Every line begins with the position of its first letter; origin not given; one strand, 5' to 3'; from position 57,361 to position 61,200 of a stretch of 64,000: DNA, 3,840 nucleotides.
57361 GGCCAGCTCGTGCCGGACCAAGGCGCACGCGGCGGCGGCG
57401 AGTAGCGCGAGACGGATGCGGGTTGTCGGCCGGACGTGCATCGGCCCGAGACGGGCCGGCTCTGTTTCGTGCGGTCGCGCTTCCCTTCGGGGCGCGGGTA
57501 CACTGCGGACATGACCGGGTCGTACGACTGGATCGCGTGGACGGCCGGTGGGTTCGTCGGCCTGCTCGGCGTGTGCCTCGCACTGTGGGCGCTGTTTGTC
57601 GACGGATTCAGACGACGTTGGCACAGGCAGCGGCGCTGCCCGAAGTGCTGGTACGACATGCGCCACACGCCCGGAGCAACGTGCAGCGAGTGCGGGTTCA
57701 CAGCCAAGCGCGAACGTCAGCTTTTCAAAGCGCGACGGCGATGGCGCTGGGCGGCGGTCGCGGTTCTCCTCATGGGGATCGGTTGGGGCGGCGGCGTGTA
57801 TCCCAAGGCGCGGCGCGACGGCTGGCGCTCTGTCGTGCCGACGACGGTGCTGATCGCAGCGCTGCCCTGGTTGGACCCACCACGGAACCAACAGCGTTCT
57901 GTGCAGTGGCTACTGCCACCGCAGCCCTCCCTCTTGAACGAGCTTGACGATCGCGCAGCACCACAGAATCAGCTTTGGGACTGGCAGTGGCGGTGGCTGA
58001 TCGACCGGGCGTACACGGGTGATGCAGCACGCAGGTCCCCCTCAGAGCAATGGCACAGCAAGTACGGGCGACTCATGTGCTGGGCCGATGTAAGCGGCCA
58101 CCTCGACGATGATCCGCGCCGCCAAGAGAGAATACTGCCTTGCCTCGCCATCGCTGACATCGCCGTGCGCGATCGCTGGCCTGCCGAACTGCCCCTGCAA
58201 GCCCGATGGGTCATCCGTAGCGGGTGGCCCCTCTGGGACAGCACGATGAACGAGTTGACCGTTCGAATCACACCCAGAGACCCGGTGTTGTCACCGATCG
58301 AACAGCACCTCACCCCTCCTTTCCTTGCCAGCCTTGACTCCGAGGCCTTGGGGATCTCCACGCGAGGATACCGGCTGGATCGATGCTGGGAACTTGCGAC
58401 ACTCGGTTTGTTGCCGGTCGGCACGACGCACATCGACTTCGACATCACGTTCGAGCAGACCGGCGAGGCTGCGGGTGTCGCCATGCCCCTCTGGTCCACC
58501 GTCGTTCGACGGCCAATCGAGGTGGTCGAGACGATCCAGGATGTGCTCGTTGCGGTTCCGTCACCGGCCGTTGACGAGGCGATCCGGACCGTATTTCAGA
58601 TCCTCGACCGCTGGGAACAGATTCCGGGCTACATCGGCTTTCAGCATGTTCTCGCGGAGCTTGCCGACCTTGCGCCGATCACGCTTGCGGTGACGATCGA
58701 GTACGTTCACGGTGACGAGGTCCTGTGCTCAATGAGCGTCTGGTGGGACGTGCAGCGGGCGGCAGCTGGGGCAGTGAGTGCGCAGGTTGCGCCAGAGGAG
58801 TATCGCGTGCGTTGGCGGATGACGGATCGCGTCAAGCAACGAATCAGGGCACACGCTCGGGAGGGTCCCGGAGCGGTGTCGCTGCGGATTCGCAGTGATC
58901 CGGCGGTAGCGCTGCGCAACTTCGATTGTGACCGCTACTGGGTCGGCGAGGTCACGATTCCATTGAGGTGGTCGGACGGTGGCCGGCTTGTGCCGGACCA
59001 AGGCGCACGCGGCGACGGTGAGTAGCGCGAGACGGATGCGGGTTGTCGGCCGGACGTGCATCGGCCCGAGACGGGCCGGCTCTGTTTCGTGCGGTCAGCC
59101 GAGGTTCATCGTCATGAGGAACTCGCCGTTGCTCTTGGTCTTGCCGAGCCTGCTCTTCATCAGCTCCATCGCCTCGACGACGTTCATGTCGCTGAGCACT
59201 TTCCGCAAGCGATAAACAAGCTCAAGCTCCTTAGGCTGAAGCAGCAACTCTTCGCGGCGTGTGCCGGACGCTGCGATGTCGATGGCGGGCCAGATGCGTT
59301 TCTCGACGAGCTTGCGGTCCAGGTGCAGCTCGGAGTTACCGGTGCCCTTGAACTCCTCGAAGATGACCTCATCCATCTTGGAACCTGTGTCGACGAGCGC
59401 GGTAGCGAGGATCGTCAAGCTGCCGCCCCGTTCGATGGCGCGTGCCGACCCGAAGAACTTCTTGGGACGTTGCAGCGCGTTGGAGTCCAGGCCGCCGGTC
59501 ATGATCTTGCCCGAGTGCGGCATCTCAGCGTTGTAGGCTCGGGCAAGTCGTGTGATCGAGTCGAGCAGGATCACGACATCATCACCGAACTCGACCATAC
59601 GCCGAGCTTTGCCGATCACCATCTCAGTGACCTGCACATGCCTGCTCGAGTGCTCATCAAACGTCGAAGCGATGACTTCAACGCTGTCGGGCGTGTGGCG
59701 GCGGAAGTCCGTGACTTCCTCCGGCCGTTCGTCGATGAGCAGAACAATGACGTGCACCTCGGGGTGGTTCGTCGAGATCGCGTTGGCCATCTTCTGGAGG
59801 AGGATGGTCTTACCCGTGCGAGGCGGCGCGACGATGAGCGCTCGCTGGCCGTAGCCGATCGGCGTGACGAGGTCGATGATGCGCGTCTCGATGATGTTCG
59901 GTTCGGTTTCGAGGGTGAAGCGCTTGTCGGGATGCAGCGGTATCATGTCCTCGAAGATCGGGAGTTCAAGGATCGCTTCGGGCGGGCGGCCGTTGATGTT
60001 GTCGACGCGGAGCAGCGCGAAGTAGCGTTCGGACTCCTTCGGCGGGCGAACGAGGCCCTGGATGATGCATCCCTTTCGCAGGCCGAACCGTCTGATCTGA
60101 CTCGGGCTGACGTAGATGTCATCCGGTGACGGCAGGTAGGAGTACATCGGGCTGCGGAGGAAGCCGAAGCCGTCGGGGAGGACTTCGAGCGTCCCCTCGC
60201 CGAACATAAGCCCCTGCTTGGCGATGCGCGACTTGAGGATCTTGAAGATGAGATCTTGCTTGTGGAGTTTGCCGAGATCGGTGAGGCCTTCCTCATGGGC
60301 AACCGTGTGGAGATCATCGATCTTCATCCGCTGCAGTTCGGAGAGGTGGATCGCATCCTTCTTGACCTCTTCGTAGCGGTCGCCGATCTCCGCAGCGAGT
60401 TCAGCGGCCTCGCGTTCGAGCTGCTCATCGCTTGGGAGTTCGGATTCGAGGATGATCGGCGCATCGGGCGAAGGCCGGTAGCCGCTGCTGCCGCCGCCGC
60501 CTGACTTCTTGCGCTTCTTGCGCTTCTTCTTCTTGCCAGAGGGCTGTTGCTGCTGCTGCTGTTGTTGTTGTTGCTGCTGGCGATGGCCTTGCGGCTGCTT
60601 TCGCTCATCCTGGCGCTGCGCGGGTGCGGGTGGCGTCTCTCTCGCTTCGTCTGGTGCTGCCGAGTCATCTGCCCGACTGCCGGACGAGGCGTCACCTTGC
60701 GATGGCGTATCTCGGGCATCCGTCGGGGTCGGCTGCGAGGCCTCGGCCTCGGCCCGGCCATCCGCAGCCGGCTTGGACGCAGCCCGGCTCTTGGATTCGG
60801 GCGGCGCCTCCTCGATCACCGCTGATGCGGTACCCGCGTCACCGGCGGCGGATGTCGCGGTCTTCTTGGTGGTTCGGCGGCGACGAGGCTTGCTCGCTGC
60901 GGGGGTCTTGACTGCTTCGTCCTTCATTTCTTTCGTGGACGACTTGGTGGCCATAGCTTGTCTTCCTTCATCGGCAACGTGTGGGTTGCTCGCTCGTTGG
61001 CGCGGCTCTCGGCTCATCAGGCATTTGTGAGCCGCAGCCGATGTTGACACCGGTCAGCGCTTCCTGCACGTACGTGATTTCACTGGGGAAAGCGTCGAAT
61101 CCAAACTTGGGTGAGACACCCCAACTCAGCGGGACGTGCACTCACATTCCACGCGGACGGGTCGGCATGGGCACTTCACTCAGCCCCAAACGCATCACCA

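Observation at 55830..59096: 1.6-kb tandem duplication yielding two paralogous zinc-ribbon membrane proteins with conserved ends and a diverged core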

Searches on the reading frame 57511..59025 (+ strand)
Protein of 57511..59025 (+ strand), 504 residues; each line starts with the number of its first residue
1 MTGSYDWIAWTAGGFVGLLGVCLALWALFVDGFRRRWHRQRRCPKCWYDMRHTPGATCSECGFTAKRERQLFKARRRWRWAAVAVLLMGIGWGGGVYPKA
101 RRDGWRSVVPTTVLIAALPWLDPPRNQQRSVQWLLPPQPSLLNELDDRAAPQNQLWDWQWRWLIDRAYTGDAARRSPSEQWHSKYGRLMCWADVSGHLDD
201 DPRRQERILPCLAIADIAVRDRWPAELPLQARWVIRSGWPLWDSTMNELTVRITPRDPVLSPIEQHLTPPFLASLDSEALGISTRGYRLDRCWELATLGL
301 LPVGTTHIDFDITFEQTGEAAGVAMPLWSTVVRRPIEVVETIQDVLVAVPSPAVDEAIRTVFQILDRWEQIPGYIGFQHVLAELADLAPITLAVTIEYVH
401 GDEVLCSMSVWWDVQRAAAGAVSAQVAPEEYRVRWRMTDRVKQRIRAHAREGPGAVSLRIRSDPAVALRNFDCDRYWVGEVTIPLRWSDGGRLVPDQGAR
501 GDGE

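Call 6: search_protein_families(library=pfam, proteins=[window:57511-59025:+], max_evalue=1)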
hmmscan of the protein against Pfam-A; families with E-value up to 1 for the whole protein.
window:57511-59025:+ (504 aa): 4 families
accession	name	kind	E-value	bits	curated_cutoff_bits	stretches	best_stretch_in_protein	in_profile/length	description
PF23612.1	zf-C2H2_ZN142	-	0.062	13.7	27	1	58-77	3-22/27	ZN142 C2H2 zinc finger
PF18912.6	DZR_2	-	0.083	13.2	27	1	40-65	21-46/56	Double zinc ribbon domain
PF09538.15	FYDLN_acid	-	0.36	12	23.9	1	39-74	8-44/105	Protein of unknown function (FYDLN_acid)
PF01907.25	Ribosomal_L37e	-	0.43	11.1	27.6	1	42-70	17-45/53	Ribosomal protein L37e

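Call 7: search_protein_families(library=ncbifam, proteins=[window:57511-59025:+], max_evalue=1)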
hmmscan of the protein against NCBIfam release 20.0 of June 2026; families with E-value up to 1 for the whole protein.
window:57511-59025:+ (504 aa): 0 families

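Call 47: search_protein_families(library=padloc, proteins=[window:57511-59025:+], max_evalue=0.1)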
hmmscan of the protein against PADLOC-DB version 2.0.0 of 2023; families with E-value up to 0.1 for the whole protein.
window:57511-59025:+ (504 aa): 0 families

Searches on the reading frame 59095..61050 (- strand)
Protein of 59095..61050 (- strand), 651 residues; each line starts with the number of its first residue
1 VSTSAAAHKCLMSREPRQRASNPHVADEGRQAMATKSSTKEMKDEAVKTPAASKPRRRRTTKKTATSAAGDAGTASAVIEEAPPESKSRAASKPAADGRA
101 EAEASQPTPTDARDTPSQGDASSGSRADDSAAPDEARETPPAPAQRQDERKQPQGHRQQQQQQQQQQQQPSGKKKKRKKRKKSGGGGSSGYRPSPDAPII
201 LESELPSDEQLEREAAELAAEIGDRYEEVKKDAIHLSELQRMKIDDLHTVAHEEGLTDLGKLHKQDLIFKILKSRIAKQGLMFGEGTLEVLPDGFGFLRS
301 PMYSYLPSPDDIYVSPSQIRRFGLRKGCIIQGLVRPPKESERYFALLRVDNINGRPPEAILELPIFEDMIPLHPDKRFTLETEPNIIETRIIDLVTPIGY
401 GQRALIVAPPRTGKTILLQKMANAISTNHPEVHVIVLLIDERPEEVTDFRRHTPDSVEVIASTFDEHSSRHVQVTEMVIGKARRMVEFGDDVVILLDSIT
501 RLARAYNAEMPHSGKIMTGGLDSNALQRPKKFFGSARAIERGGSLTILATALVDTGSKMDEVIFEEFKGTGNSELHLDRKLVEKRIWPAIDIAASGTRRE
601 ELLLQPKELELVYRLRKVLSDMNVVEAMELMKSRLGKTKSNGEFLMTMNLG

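Call 48: search_protein_families(library=ncbifam, proteins=[window:59095-61050:-], max_evalue=0.01)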
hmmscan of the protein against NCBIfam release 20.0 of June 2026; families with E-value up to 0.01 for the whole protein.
window:59095-61050:- (651 aa): 30 families (the best 25 are shown)
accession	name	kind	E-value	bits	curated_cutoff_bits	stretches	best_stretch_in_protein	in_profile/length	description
TIGR00767.1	rho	equivalog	2.2e-190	632.9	509.45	1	235-649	2-414/415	transcription termination factor Rho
NF006886.1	PRK09376.1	equivalog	2.2e-190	632.8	315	1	235-648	2-413/413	transcription termination factor Rho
NF041509.1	paralog_Rho2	exception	1.2e-134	449.2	628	1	304-647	18-359/360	transcription termination factor Rho, short form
TIGR03496.1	FliI_clade1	equivalog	1.3e-23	83.5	619.1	1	388-628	124-366/414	flagellar protein export ATPase FliI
TIGR02546.1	III_secr_ATP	equivalog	1.5e-23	83.2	604.75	1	383-627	128-372/423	type III secretion system ATPase SctN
TIGR03498.1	FliI_clade3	equivalog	3.2e-23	82.1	587.45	1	388-630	127-371/418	flagellar protein export ATPase FliI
TIGR01026.1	fliI_yscN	subfamily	3.6e-22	78.7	379.5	1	387-627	149-389/440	FliI/YscN family ATPase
TIGR03497.1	FliI_clade2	equivalog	3.8e-21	75.5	629.8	1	371-625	108-361/413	flagellar protein export ATPase FliI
NF006012.0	PRK08149.1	equivalog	2.7e-19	69.4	594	1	376-641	130-395/431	type III secretion system ATPase SctN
NF005391.0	PRK06936.1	equivalog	5.5e-19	68.3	657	1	355-627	119-388/439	type III secretion system ATPase SctN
NF005295.0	PRK06820.1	equivalog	4.3e-18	65.5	690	1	386-626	148-388/440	EscN/YscN/HrcN family type III secretion system ATPase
NF005765.0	PRK07594.1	equivalog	7.7e-18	64.4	715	1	382-627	136-381/433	EscN/YscN/HrcN family type III secretion system ATPase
NF006575.0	PRK09099.1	subfamily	1.3e-16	60.4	706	1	384-628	148-392/443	type III secretion system ATPase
NF040574.1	T3SS_ATP_VscN2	exception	4.6e-15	55.4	750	1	362-619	110-360/420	type III secretion system ATPase VscN2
NF005535.1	PRK07196.1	equivalog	8.3e-15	54.7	715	1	368-626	125-383/434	flagellar protein export ATPase FliI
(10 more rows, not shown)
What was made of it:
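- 59095..61050 (-): rho, convergent neighbour (context only). NCBIfam Rho, E 2.2e-190, on residues 235-649 (call 48).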
